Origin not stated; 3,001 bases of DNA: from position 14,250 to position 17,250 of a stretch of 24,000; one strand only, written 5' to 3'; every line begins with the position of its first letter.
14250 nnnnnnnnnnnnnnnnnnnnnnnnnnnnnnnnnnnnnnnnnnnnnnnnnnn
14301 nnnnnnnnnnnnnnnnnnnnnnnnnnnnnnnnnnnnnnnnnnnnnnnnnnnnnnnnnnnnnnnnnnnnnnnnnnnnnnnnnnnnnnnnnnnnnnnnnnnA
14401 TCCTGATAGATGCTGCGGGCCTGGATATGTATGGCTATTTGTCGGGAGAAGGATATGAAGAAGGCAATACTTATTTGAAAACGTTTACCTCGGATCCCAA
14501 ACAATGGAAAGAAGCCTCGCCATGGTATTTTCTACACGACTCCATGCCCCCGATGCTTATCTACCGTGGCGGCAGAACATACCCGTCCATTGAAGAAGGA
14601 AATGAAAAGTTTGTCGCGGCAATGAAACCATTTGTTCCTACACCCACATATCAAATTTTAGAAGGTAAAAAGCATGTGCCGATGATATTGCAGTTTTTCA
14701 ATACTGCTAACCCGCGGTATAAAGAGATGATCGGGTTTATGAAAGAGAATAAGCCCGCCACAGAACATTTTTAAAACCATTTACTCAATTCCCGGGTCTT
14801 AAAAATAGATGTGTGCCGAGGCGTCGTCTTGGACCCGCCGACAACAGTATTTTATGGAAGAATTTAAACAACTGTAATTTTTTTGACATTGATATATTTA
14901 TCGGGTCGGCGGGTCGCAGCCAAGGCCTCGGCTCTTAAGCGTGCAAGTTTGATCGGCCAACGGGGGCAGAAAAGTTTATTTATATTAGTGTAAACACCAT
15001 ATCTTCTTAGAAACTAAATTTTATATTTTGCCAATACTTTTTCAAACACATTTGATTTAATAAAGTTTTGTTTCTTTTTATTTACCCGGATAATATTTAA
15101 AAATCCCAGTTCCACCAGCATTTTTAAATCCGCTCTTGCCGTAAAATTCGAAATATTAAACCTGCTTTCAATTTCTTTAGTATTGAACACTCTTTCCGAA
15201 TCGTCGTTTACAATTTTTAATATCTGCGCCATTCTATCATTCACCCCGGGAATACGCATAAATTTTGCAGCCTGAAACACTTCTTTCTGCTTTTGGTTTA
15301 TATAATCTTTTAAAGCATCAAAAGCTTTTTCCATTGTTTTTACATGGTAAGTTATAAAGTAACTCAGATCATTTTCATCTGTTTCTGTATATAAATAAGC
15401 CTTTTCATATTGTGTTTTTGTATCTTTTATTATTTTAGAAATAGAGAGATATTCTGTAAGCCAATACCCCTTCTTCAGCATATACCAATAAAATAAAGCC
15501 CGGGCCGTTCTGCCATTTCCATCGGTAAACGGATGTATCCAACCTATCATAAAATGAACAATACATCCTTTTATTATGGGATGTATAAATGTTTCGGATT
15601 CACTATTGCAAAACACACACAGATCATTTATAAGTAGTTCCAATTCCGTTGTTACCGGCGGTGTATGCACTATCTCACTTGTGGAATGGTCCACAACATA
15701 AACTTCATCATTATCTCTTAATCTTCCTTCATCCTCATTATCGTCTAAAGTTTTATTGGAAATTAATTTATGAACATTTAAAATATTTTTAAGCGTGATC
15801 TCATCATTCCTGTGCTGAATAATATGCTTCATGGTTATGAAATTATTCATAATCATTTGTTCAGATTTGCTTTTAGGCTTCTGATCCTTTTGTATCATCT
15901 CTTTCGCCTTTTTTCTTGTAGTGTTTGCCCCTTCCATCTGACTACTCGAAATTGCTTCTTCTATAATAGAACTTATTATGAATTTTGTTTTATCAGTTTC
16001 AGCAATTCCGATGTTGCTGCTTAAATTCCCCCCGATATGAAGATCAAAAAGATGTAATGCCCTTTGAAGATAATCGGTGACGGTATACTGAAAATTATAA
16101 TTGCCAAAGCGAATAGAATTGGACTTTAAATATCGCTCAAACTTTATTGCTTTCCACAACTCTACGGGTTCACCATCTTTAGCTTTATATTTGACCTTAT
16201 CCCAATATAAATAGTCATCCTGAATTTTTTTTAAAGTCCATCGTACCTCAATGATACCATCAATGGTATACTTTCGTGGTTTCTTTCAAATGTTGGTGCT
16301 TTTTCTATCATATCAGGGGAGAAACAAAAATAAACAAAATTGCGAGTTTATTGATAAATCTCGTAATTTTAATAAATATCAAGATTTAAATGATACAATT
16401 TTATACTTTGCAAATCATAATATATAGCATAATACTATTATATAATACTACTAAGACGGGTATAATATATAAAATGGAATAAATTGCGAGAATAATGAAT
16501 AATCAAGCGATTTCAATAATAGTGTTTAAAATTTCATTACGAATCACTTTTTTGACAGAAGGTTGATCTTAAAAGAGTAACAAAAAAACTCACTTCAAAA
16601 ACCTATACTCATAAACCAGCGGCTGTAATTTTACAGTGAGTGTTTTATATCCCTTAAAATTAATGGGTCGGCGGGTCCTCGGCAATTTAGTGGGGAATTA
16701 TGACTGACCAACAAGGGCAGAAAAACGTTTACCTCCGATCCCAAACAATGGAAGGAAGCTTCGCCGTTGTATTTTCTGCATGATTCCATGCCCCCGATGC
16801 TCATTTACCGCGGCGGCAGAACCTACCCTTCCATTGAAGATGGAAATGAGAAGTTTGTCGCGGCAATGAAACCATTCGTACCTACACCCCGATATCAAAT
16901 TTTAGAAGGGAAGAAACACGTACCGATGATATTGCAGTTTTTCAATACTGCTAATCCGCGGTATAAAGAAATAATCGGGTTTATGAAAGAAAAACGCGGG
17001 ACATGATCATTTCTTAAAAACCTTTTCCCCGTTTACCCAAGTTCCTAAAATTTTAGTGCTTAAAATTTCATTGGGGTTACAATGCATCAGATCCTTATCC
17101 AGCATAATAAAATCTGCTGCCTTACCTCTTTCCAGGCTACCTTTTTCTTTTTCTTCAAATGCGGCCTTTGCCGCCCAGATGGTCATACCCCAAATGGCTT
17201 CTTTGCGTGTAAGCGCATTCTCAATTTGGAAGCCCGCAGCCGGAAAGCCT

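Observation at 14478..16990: AT-rich Fic island inserted in the 3' end of an esterase gene and bracketed by 270-bp direct repeats that differ mostly at synonymous sites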

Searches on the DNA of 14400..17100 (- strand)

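Call 30: search_rna_families(source=window, start=14400, end=17100, threshold=evalue, max_evalue=1)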
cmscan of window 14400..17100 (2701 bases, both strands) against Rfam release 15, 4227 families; matches with E-value up to 1: 1.
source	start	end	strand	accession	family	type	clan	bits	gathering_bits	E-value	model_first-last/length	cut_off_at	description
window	14809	14937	+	RF03839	MIR2599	Gene; miRNA;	-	22.8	120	0.33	1-132/132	no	MIR2599 microRNA precursor family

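Call 81: search_rna_families(sources=[L015, L008], threshold=evalue, max_evalue=1)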
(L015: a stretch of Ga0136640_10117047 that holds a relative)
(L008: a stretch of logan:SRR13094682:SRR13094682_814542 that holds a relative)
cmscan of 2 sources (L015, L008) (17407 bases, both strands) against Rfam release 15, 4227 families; matches with E-value up to 1: 2.
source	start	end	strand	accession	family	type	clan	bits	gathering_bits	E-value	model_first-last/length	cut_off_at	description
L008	10589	10694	-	RF00558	L20_leader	Cis-reg; leader;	-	27.2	58.7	0.098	1-127/127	no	Ribosomal protein L20 leader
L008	10596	10671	-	RF02631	Hrs13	Gene; sRNA;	-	23.4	52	0.049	1-82/82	no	Hfq-regulated sRNA 13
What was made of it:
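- On MITE / insertion-sequence end or attC-like recombination site (for the ~80-nt motif): No Rfam family matches (calls 30, 81).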

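Call 83: search_dna_similar(query=window:14775-16721:+, collection=plasmids, mode=distant, max_rows=10)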
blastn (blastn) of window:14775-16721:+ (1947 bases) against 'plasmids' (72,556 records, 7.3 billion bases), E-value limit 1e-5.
Records with a match: 2; places in all: 2; records where one place covers at least 80% of the query: 0.
Best place of each record, by identity: 80-90% 1; 60-80% 1.
By first word of the organism name: Persicobacter 1; Klebsiella 1.
By predicted mobility (MOB-suite, as given by PLSDB): non-mobilizable 2.
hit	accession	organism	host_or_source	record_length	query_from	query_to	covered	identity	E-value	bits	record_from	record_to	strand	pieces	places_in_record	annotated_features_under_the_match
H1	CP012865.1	Persicobacter sp. JZB09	cell culture,soil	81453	690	767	4%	83.3%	2e-12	83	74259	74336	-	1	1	record has no annotation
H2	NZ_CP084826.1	Klebsiella pneumoniae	Water,Whole organism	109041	700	782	4%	77.1%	6e-7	65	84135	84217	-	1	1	Fic family protein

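Call 84: search_dna_similar(query=window:14775-16721:+, collection=phages, mode=distant, max_rows=10)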
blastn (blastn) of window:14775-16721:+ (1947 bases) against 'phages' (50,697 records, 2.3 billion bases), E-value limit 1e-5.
Records with a match: 1; places in all: 1; records where one place covers at least 80% of the query: 0.
Best place of each record, by identity: 60-80% 1.
By first word of the organism name: Bacteriophage 1.
By host as written in the record: - 1.
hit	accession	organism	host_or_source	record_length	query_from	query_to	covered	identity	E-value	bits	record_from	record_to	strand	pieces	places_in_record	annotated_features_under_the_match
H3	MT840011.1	Bacteriophage sp.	human fecal samples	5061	573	830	13%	73.3%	1e-34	155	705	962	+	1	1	record has no annotation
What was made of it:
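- Tried and rejected: Only the Fic core matches in the plasmid and phage collections (calls 83, 84).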
